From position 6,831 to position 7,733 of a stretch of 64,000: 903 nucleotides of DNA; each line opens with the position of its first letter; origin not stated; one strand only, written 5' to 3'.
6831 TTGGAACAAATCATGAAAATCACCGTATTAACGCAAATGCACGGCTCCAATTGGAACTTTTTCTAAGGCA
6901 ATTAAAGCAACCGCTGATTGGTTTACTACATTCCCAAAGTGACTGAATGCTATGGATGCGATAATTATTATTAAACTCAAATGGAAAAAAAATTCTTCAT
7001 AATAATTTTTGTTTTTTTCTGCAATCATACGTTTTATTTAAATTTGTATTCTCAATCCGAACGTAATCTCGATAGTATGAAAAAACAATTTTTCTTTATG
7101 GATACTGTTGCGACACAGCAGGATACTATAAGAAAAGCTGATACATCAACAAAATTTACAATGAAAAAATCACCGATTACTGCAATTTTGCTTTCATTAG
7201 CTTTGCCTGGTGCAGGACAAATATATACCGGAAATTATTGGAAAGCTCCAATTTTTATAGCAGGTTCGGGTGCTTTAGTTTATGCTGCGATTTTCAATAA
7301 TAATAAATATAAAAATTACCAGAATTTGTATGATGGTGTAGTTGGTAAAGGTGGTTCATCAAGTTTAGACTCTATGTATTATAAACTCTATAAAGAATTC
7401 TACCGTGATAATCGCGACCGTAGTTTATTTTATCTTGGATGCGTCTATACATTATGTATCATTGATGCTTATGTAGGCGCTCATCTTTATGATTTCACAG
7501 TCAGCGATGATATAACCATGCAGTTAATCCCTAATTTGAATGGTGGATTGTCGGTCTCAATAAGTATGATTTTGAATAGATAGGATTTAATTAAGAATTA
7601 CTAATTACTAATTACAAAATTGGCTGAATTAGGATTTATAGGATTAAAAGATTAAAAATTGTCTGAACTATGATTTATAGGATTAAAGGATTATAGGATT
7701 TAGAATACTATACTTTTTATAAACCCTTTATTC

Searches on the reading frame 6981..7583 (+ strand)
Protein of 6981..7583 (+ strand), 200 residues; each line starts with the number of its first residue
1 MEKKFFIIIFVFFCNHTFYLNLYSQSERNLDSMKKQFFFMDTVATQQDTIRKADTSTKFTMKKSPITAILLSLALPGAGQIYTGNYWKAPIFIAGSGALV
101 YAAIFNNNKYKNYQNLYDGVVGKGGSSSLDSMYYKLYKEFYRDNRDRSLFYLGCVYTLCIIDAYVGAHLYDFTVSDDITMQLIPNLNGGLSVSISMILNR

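Call 38: search_protein_families(library=pfam, proteins=[window:6981-7583:+], max_evalue=0.001)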
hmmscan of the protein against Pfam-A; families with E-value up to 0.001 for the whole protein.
window:6981-7583:+ (200 aa): 2 families
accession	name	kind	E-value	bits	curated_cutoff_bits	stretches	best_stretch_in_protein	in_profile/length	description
PF18935.5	DUF5683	-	1.5e-35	122.8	26.7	1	62-187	2-133/151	Family of unknown function (DUF5683)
PF20382.3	DUF6677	-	0.00088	20.3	24.3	0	68-94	2-28/116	Family of unknown function (DUF6677)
